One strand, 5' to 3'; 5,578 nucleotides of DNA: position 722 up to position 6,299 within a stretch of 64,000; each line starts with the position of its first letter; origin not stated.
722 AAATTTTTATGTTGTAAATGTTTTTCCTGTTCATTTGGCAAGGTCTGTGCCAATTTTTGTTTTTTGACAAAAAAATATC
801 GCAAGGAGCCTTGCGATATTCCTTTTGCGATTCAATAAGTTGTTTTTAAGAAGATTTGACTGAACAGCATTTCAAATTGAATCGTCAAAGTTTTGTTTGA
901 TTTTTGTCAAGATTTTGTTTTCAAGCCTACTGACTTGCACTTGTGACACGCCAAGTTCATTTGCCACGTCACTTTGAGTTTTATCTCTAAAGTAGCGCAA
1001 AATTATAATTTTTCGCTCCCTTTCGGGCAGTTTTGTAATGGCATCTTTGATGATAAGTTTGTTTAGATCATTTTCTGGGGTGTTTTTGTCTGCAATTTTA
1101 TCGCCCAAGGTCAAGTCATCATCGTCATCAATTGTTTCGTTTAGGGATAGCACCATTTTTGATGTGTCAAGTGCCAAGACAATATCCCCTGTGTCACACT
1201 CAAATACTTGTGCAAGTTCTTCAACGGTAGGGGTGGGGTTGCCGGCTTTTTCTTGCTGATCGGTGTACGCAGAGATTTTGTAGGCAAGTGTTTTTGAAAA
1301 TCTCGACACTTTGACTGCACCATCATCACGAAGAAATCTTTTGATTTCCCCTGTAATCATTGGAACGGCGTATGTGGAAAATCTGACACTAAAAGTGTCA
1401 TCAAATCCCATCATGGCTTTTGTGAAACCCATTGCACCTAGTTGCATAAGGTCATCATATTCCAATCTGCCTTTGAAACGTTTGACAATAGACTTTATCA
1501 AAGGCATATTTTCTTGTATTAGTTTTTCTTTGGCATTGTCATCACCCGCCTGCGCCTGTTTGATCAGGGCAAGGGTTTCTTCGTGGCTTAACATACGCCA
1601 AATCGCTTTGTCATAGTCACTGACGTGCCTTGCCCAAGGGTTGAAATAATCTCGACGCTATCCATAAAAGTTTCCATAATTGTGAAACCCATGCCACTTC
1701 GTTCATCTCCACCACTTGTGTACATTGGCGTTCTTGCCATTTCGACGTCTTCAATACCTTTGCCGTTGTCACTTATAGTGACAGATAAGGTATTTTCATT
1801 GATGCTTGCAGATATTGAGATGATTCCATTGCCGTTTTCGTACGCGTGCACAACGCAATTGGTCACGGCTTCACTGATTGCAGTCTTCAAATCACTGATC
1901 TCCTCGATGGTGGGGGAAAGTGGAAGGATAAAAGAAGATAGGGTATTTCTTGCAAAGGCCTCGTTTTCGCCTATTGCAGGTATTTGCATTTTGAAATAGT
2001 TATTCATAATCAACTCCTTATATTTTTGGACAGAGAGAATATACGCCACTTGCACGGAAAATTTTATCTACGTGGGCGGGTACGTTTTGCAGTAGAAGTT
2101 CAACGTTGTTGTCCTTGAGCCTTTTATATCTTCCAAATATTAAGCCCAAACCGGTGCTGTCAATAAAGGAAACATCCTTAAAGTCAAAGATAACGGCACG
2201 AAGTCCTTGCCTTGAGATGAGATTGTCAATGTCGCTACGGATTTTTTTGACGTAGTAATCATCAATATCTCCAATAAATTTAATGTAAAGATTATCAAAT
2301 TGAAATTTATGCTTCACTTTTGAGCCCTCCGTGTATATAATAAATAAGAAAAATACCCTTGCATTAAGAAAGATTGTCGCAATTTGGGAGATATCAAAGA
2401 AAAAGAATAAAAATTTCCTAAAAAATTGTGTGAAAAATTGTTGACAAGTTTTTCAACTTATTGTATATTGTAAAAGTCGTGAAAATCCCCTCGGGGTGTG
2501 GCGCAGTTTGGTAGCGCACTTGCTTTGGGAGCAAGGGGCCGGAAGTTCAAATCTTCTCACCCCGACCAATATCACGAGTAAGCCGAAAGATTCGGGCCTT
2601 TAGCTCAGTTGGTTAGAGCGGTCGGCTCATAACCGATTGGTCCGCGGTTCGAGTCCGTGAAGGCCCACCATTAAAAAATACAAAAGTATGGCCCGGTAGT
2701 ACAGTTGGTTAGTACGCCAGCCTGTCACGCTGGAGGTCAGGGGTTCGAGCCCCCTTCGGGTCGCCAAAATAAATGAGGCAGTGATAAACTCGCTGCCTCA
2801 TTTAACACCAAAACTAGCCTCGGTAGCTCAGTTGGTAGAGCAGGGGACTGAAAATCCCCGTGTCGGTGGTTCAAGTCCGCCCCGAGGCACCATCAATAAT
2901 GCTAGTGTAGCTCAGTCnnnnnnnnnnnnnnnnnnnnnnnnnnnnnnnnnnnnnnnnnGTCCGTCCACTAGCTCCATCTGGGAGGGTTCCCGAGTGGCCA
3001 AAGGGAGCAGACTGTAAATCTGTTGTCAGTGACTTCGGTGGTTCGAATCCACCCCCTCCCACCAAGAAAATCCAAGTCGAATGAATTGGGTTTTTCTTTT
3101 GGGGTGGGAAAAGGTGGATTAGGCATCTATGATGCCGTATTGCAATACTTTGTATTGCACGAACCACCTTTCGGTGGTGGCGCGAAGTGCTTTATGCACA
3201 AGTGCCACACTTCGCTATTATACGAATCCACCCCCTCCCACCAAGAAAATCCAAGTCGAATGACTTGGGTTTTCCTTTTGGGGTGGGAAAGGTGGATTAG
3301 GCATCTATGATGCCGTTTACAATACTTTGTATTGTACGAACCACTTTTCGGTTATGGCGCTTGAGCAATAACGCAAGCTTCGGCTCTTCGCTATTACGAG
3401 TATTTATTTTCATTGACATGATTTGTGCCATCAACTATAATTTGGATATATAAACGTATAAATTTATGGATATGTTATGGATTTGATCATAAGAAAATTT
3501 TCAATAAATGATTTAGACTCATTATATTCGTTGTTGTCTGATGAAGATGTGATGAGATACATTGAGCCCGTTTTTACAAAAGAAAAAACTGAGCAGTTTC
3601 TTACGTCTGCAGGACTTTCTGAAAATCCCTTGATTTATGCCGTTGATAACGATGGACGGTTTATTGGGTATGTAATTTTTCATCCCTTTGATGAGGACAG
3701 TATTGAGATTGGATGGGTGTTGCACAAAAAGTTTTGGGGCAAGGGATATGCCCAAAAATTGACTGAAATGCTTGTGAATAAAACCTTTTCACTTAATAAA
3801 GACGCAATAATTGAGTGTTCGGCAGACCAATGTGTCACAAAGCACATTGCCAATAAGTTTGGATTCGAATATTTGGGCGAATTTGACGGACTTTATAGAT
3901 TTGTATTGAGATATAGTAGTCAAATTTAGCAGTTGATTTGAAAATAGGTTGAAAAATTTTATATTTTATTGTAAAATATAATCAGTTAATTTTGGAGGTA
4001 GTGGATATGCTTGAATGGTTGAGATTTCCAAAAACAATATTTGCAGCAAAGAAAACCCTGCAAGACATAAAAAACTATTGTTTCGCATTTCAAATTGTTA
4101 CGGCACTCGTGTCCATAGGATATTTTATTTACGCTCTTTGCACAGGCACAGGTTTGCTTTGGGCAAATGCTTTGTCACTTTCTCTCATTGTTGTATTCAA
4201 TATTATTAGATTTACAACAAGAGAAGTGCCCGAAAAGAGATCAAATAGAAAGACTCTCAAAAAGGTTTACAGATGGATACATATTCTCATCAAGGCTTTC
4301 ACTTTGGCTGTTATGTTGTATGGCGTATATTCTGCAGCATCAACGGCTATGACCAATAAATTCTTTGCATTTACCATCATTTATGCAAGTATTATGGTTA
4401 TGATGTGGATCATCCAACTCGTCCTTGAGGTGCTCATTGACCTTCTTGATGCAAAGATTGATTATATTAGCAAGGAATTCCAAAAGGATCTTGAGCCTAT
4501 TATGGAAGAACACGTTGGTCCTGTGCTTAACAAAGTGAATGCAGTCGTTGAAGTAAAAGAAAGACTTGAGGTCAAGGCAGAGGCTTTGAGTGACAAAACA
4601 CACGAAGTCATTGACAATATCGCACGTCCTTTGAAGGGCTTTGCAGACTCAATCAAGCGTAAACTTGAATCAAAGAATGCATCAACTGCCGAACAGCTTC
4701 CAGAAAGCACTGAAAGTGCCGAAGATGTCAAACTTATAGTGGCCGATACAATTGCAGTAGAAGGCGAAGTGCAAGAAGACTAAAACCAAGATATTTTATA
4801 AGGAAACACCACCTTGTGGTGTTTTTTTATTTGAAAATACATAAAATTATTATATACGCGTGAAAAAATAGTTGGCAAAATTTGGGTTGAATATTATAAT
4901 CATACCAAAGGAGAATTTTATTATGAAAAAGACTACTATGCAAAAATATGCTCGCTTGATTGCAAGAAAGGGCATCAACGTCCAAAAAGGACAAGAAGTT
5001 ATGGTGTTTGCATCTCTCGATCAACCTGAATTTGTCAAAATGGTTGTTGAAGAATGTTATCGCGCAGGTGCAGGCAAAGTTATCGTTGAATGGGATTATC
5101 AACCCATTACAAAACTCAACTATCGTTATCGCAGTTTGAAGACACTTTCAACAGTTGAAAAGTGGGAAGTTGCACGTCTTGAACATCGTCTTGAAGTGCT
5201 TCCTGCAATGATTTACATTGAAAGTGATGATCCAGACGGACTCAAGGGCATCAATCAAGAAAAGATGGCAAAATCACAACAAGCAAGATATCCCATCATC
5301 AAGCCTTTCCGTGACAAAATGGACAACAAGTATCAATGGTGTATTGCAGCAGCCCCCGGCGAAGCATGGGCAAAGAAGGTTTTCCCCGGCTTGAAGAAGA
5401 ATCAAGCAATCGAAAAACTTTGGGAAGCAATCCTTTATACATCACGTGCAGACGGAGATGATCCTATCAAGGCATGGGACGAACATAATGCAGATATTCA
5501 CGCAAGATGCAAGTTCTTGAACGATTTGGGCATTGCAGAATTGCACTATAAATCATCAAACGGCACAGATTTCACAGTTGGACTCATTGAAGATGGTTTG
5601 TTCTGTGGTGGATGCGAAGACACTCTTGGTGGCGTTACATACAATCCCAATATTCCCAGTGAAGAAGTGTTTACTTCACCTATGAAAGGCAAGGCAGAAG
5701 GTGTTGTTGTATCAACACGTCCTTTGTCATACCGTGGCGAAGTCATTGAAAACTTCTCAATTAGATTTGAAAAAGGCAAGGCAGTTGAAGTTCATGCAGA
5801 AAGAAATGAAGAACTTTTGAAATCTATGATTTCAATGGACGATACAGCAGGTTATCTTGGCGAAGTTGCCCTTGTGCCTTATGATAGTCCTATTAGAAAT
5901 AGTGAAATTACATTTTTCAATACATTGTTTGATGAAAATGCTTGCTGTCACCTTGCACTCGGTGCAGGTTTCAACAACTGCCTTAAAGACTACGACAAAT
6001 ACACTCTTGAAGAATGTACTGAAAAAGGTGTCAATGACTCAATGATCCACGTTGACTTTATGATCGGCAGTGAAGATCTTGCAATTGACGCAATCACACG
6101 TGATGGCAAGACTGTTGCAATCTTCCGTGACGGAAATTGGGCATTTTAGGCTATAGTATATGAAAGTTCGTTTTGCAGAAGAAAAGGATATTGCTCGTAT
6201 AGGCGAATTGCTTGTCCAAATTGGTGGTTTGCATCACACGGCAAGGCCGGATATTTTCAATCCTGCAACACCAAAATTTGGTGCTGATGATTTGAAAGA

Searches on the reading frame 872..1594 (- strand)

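Call 49: search_protein_families(library=pfam, proteins=[window:872-1594:-], max_evalue=0.00001)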
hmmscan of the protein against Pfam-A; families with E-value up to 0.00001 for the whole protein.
window:872-1594:- (240 aa): 4 families
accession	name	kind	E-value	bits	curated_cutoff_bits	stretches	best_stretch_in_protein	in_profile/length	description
PF04545.22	Sigma70_r4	-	1.6e-15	56.8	24.1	1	185-233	1-49/50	Sigma-70, region 4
PF04542.20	Sigma70_r2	-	1.4e-13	50.8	24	1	25-91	1-68/71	Sigma-70 region 2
PF08281.18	Sigma70_r4_2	-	1.5e-08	34.6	25.7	1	181-221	3-43/54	Sigma-70, region 4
PF04539.22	Sigma70_r3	-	5.3e-08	33.3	25.3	1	105-174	4-75/78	Sigma-70 region 3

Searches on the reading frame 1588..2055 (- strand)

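Call 49: search_protein_families(library=pfam, proteins=[window:1588-2055:-], max_evalue=0.00001)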
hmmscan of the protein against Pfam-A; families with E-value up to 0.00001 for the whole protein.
window:1588-2055:- (155 aa): 2 families
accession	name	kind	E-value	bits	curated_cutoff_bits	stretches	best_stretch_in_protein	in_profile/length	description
PF13581.12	HATPase_c_2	-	1.7e-20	73.7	27.4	1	49-150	25-127/127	Histidine kinase-like ATPase domain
PF02518.31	HATPase_c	-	1.1e-14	55.2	26.4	1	54-150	4-107/111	Histidine kinase-, DNA gyrase B-, and HSP90-like ATPase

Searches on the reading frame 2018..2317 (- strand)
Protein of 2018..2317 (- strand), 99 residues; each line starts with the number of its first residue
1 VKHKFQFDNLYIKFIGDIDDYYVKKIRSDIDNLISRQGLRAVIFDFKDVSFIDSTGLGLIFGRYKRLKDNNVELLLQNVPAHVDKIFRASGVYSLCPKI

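Call 31: search_protein_families(library=pfam, proteins=[window:2018-2317:-], max_evalue=0.01)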
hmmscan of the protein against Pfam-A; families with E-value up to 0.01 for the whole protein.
window:2018-2317:- (99 aa): 2 families
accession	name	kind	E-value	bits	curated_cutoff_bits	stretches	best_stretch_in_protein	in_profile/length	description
PF01740.26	STAS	-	5.3e-18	65.2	22.6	1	10-94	11-95/106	STAS domain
PF13466.11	STAS_2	-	1.3e-06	28.9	29.2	1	16-92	5-79/80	STAS domain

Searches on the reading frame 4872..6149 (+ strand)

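Call 49: search_protein_families(library=pfam, proteins=[window:4872-6149:+], max_evalue=0.00001)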
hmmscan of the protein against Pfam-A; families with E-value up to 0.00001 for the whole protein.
window:4872-6149:+ (425 aa): 1 family
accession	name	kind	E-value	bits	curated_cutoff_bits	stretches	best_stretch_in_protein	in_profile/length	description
PF02073.20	Peptidase_M29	-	1.7e-163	544.6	27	1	20-423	2-406/406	Thermophilic metalloprotease (M29)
